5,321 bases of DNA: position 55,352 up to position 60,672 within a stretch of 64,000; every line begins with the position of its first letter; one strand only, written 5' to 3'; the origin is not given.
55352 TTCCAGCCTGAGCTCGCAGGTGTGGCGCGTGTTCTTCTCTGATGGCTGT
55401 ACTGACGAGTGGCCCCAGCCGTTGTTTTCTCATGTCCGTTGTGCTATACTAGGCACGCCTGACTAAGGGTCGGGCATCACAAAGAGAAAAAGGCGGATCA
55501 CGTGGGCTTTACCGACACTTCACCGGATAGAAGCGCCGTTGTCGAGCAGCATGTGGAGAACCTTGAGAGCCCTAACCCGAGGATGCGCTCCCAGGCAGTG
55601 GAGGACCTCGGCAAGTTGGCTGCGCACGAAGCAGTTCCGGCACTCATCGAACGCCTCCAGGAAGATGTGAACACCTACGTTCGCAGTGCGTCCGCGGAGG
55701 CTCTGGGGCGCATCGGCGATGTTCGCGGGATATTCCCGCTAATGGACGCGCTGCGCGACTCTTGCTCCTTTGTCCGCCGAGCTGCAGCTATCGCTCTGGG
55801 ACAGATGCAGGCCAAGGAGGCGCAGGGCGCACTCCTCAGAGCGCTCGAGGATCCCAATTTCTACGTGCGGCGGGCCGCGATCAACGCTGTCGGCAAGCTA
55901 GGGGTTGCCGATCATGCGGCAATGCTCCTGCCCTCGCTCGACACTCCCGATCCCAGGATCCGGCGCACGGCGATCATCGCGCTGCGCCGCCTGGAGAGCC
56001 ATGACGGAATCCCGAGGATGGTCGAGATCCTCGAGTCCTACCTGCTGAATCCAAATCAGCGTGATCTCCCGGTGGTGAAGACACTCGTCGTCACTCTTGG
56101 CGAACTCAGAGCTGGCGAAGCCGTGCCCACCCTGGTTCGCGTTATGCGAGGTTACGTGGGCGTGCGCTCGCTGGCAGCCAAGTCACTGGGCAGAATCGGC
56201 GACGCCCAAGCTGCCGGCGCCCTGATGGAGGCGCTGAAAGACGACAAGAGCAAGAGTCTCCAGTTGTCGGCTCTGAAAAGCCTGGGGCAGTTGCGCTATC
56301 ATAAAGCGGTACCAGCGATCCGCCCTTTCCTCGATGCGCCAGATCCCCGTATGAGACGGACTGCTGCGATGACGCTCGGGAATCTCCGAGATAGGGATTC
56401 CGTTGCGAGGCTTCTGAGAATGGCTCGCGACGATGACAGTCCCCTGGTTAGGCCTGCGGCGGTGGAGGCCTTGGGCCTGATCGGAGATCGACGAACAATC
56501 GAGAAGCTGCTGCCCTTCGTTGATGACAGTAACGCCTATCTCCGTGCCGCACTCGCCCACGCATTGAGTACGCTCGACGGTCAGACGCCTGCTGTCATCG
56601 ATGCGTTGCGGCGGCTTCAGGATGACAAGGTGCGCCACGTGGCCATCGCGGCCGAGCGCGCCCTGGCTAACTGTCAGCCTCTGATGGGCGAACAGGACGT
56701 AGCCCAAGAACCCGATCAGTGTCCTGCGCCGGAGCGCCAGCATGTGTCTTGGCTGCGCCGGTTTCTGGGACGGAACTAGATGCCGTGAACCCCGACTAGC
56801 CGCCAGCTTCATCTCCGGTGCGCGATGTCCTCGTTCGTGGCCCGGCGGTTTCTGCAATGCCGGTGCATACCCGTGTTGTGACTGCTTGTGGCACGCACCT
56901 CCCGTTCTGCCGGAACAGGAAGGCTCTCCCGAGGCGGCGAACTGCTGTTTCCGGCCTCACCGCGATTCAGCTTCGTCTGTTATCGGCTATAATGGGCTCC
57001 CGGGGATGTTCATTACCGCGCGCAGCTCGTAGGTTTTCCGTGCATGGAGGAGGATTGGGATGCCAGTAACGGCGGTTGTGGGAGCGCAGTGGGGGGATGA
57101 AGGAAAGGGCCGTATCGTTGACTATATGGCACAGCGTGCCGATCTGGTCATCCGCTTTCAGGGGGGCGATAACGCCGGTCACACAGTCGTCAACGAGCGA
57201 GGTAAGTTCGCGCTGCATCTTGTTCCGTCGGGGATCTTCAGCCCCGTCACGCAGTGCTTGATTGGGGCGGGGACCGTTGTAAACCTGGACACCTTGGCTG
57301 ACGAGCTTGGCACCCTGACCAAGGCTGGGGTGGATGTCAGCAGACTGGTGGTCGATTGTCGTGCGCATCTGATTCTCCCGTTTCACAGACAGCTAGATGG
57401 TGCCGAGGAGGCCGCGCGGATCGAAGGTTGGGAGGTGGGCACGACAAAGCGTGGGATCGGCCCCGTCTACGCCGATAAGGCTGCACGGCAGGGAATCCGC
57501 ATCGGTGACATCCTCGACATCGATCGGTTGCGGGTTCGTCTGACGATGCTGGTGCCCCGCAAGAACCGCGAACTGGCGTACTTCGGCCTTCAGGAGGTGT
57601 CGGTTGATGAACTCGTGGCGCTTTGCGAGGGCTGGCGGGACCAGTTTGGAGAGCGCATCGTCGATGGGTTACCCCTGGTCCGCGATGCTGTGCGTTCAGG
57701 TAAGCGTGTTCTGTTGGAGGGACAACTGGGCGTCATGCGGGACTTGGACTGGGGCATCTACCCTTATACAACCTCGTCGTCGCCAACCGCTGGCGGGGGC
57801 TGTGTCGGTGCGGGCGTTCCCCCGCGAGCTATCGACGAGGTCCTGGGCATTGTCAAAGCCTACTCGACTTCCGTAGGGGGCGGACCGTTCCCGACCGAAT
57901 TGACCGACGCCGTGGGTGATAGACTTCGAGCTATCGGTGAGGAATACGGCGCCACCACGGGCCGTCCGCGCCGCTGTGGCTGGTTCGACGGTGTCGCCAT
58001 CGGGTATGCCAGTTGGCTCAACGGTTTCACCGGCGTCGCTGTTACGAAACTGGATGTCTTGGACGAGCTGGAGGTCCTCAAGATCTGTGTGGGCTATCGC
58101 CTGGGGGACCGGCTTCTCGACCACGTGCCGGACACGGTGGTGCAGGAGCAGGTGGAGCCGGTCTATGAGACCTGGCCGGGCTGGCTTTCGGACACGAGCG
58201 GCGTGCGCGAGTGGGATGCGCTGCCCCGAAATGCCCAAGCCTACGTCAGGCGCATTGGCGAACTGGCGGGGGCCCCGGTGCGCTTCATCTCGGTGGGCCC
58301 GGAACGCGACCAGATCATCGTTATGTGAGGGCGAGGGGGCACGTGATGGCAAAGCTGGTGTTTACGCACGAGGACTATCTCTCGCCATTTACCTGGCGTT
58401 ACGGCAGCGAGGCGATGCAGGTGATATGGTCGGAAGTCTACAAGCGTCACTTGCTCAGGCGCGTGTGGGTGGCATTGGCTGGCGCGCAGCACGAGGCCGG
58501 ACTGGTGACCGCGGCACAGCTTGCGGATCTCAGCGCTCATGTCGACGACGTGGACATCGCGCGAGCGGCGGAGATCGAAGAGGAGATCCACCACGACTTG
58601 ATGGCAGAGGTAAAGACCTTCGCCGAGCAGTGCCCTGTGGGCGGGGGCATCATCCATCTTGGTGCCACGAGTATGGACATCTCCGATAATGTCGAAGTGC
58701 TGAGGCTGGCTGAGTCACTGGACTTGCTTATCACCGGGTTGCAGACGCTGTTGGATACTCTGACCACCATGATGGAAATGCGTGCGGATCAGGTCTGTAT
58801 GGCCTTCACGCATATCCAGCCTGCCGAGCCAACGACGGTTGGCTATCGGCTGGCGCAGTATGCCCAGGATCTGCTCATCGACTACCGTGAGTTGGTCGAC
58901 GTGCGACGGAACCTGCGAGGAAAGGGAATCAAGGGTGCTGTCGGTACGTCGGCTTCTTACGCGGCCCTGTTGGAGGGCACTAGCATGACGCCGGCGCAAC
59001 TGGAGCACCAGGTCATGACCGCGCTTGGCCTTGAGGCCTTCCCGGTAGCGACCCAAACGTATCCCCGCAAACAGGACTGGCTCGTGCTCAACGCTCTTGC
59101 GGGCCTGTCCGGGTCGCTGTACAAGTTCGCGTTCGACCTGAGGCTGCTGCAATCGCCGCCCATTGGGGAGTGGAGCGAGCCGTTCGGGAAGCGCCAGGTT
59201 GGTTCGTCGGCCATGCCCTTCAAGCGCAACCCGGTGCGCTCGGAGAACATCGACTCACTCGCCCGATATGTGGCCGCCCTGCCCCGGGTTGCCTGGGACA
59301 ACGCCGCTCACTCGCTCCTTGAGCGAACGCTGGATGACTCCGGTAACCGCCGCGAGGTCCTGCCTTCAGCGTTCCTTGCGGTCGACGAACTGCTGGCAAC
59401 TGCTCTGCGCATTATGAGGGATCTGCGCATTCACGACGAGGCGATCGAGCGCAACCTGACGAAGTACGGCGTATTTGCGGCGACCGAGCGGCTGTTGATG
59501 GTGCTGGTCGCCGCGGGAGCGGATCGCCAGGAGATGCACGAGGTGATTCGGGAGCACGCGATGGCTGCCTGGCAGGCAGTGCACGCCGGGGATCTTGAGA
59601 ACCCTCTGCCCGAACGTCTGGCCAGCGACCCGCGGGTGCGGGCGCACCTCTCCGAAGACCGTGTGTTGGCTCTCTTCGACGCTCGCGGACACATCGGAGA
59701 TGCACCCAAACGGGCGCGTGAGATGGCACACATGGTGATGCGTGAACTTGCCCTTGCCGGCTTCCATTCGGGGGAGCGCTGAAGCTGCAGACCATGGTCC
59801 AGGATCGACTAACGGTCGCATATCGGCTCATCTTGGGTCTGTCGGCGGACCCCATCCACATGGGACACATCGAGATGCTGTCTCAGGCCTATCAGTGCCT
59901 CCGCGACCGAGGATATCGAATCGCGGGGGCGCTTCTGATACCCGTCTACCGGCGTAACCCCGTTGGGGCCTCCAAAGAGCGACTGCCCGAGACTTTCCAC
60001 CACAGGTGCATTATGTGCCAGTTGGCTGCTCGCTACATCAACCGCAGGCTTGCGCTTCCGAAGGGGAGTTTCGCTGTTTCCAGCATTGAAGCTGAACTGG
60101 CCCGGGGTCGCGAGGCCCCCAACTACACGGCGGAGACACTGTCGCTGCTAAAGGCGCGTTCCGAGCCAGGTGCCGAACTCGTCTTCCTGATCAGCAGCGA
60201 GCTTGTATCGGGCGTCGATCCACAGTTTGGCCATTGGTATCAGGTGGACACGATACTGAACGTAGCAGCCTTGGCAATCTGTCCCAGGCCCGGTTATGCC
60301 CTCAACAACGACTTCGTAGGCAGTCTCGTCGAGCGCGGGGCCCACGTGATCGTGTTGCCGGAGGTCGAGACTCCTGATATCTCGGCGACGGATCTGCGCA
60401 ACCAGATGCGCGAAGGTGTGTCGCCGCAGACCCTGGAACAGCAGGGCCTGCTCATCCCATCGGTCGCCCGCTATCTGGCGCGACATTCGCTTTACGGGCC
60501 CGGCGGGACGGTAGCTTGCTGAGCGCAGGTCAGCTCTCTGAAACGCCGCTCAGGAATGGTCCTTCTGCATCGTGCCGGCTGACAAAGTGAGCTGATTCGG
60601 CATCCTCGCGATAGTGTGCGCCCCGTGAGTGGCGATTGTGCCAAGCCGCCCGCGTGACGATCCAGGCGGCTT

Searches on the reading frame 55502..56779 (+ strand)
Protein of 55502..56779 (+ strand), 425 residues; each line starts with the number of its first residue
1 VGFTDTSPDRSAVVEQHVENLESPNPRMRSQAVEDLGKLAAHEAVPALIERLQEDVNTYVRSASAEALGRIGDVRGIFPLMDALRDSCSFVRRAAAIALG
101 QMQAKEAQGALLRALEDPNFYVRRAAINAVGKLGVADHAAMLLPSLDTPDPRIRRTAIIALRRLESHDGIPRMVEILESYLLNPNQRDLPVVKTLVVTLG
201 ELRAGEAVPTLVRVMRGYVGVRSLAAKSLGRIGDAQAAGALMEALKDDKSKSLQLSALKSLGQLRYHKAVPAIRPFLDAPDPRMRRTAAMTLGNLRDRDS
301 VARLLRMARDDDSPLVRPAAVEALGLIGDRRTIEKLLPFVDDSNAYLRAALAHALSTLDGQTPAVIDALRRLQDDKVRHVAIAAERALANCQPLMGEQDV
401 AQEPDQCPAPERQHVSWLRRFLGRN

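Call 20: search_protein_families(library=pfam, proteins=[window:55502-56779:+], max_evalue=0.00001)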
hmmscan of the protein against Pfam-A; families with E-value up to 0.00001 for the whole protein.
window:55502-56779:+ (425 aa): 7 families
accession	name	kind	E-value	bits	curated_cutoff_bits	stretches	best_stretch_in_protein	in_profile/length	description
PF13646.12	HEAT_2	-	1e-73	244.1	27.7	6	240-325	3-88/88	HEAT repeats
PF03130.22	HEAT_PBS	-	1.6e-35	117.9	20.9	0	221-247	1-27/27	PBS lyase HEAT-like repeat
PF02985.28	HEAT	-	2.2e-29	99.1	23.5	0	45-73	2-29/31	HEAT repeat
PF13513.12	HEAT_EZ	-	5.2e-20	71.9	27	0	121-164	2-55/55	HEAT-like repeat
PF12717.13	Cnd1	-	5.1e-11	43.3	26.4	0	109-135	24-49/162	non-SMC mitotic condensation complex subunit 1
PF00514.29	Arm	-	5.6e-10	39.3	20.6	0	268-295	12-39/41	Armadillo/beta-catenin-like repeat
PF01602.26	Adaptin_N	-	8.8e-09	34.9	37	0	111-202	84-178/524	Adaptin N terminal region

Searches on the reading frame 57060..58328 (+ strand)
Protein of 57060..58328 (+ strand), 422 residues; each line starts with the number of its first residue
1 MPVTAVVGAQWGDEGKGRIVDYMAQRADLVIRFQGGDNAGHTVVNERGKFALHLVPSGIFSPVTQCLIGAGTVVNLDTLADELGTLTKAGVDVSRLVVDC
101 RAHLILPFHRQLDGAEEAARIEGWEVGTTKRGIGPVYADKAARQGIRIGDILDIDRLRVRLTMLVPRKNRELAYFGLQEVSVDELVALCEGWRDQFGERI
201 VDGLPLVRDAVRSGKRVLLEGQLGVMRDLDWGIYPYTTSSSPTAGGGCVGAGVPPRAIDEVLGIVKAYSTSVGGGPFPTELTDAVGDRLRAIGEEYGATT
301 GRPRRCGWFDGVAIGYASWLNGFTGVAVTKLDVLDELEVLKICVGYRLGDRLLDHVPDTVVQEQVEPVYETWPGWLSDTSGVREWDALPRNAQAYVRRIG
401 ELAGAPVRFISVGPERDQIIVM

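Call 20: search_protein_families(library=pfam, proteins=[window:57060-58328:+], max_evalue=0.00001)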
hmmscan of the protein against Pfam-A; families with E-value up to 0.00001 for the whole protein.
window:57060-58328:+ (422 aa): 1 family
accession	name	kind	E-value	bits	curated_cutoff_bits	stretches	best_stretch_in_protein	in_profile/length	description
PF00709.27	Adenylsucc_synt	-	7.4e-165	549.2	27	1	5-420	1-416/416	Adenylosuccinate synthetase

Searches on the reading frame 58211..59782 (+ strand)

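Call 20: search_protein_families(library=pfam, proteins=[window:58211-59782:+], max_evalue=0.00001)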
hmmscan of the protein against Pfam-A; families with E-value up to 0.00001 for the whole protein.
window:58211-59782:+ (523 aa): 2 families
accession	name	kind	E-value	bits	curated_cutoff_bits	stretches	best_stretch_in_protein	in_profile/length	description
PF00206.25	Lyase_1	-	2.5e-33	116.3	27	1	85-354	31-310/312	Lyase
PF10397.14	ADSL_C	-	6.6e-20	71.7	32.7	1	422-501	2-75/79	Adenylosuccinate lyase C-terminus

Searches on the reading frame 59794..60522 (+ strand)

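Call 20: search_protein_families(library=pfam, proteins=[window:59794-60522:+], max_evalue=0.00001)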
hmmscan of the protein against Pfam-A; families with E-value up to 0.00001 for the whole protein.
window:59794-60522:+ (242 aa): 1 family
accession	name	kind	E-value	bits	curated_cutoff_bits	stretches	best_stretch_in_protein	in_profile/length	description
PF01467.32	CTP_transf_like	-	8.9e-10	39.3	21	1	18-203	6-132/133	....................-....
